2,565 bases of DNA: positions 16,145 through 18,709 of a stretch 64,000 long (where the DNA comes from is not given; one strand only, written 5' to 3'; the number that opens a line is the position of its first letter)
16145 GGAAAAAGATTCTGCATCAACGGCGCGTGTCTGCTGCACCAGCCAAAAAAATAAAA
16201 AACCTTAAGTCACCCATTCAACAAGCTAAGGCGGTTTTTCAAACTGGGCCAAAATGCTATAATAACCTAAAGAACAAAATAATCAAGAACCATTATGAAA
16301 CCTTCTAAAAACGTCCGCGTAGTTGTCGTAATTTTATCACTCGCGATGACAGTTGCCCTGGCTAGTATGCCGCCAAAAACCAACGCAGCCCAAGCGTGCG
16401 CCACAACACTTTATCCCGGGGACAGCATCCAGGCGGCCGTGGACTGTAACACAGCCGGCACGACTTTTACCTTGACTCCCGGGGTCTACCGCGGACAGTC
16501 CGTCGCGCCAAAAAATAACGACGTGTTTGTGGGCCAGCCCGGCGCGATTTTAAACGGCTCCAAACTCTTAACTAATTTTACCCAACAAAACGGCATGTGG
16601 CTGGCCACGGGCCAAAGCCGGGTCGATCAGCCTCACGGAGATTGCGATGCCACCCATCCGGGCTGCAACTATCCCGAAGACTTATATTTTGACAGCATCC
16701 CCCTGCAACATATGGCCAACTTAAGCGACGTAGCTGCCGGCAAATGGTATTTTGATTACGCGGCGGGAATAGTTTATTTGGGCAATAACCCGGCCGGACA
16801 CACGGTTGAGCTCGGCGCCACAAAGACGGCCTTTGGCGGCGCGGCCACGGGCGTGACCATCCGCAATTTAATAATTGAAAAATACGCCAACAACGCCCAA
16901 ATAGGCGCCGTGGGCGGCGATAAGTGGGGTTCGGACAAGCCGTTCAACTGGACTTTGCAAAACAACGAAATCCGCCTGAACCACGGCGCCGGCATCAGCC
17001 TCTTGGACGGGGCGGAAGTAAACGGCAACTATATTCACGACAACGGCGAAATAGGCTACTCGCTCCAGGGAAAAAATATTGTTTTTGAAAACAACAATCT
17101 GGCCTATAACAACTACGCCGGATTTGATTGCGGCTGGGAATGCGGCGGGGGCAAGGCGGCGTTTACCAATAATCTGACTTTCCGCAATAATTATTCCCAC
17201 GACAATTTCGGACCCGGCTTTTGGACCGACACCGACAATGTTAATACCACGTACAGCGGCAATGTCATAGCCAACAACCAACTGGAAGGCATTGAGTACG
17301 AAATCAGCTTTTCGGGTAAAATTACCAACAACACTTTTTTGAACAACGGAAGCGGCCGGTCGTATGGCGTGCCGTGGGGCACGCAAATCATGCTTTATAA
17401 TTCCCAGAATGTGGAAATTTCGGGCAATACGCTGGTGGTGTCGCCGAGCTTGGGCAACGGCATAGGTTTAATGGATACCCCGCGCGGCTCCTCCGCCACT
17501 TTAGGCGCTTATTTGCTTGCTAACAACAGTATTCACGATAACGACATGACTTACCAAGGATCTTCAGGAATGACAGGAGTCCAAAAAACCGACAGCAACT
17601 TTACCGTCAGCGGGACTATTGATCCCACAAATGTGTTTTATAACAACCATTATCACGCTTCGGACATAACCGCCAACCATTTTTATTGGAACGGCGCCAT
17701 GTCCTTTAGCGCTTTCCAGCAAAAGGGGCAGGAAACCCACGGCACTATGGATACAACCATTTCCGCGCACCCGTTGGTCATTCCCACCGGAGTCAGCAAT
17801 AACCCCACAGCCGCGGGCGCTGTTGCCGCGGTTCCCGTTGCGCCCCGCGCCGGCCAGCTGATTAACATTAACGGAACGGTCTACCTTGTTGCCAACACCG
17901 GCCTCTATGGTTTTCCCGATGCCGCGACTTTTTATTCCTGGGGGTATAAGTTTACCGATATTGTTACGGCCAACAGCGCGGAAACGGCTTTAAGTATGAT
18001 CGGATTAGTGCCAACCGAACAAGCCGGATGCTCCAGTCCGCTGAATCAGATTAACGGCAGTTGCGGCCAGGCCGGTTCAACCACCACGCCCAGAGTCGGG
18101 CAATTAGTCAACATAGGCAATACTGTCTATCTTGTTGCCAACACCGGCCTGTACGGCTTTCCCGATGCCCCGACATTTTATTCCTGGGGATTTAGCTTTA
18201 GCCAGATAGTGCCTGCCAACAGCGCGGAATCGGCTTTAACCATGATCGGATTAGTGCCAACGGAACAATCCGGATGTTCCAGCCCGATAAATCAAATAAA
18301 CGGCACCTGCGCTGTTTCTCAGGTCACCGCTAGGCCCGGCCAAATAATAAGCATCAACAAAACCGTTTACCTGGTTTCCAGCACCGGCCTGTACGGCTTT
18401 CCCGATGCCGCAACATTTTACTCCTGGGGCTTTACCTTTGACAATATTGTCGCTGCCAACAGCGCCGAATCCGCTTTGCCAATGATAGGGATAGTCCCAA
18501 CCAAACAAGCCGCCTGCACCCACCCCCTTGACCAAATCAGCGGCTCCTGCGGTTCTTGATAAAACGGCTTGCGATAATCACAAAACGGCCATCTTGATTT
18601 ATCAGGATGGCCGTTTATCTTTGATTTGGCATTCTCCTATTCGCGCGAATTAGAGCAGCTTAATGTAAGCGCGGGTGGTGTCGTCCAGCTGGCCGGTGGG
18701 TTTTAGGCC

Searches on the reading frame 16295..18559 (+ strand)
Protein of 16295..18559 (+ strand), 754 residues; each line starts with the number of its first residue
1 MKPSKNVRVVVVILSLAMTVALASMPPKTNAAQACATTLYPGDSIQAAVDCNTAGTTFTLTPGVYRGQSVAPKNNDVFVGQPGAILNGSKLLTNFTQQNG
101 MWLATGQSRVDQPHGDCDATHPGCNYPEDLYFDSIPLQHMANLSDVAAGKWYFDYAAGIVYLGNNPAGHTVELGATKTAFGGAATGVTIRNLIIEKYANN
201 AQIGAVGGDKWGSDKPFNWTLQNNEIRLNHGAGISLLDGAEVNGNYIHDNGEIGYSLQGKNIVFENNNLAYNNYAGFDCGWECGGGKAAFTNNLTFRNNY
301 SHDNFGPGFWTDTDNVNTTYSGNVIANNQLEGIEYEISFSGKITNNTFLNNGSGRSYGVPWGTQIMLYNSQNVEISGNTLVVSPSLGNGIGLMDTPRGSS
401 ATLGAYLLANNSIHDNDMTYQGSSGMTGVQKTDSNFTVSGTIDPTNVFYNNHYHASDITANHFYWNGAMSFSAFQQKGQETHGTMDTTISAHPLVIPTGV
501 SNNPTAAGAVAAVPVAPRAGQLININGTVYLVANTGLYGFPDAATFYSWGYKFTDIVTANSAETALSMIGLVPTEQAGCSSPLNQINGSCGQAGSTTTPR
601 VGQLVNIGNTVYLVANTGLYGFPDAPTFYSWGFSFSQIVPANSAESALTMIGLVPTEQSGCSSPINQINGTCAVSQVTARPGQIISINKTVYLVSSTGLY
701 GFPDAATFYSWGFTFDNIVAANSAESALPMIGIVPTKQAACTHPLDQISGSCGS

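Call 14: search_protein_families(library=pfam, proteins=[window:16295-18559:+], max_evalue=0.001)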
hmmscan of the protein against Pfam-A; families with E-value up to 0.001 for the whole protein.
window:16295-18559:+ (754 aa): 1 family
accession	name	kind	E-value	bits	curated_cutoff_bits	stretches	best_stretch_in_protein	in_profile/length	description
PF13229.12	Beta_helix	-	2.7e-16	60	25.9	1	218-380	10-158/158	Right handed beta helix region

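Call 24: search_protein_families(library=ncbifam, proteins=[window:16295-18559:+], max_evalue=1)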
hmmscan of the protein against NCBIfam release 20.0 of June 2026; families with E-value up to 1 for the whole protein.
window:16295-18559:+ (754 aa): 1 family
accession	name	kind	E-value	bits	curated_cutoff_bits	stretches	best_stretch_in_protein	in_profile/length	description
TIGR01459.1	HAD-SF-IIA-hyp4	hypoth_equivalog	0.015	14.7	103.75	0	682-721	34-76/242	TIGR01459 family HAD-type hydrolase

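Call 82: search_protein_families(library=pfam, proteins=[L004:2038-3039:+], max_evalue=0.1)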
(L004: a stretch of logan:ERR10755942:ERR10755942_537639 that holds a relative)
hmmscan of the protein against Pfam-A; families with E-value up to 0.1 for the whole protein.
L004:2038-3039:+ (333 aa): 15 families
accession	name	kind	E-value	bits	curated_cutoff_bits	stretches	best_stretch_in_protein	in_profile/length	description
PF13551.12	HTH_29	-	1.2e-05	25.8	28.1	0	80-99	19-38/64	Winged helix-turn helix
PF01978.25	TrmB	-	3.4e-05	24.1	25.6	0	80-97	29-46/68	Sugar-specific transcriptional regulator TrmB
PF01710.22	HTH_Tnp_IS630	-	6.5e-05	23.4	21.3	0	210-265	6-59/119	Transposase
PF09339.16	HTH_IclR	-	7.2e-05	22.9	22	0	80-95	25-40/52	IclR helix-turn-helix domain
PF04967.18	HTH_10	-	0.00021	21.4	23.1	0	229-247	30-48/53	HTH DNA binding domain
PF01381.28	HTH_3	-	0.001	19.5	23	0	228-245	15-32/55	Helix-turn-helix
PF13384.12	HTH_23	-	0.0013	18.9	24.6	0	288-318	6-36/50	Homeodomain-like domain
PF01527.26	HTH_Tnp_1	-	0.0016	19.1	24.1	0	204-271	4-68/75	Transposase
PF12728.13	HTH_17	-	0.0032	18.1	27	0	228-262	7-38/51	Helix-turn-helix domain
PF02796.21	HTH_7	-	0.0042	17.6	23.8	1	78-95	26-43/45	Helix-turn-helix domain of resolvase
PF13556.12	HTH_30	-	0.008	16.4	27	0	70-101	9-40/59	PucR C-terminal helix-turn-helix domain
PF02001.22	DUF134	-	0.021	15.8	27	0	301-330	52-81/98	Protein of unknown function DUF134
PF13518.12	HTH_28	-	0.028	14.9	25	0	291-319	4-31/52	Helix-turn-helix domain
PF08281.18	Sigma70_r4_2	-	0.049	13.7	25.7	0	228-248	32-52/54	Sigma-70, region 4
PF13916.11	Phostensin_N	-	0.069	14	23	0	17-58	34-75/86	PP1-regulatory protein, Phostensin N-terminal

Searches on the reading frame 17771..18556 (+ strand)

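Call 51: search_protein_families(library=pfam, proteins=[window:17771-18556:+], max_evalue=1)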
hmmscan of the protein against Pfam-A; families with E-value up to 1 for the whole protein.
seq(262 aa): 6 families
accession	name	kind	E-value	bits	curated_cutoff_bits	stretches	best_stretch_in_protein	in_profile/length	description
PF05354.17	Phage_attach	-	0.0072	17.3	26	0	9-41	53-84/99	Phage Head-Tail Attachment protein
PF08797.16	HIRAN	-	0.015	15.6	24.7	0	157-201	49-93/96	HIRAN domain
PF08207.18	EFP_N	-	0.043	14.3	23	0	188-204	6-22/58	Elongation factor P (EF-P) KOW-like domain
PF18668.6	Tail_spike_N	-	0.063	13.8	25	0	134-152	35-53/70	Tail spike TSP1/Gp66 receptor binding N-terminal domain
PF03793.24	PASTA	-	0.12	12.8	23.2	0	151-204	13-63/64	PASTA domain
PF13213.11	DUF4021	-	0.19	12.2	25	0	43-52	27-36/46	Protein of unknown function (DUF4021)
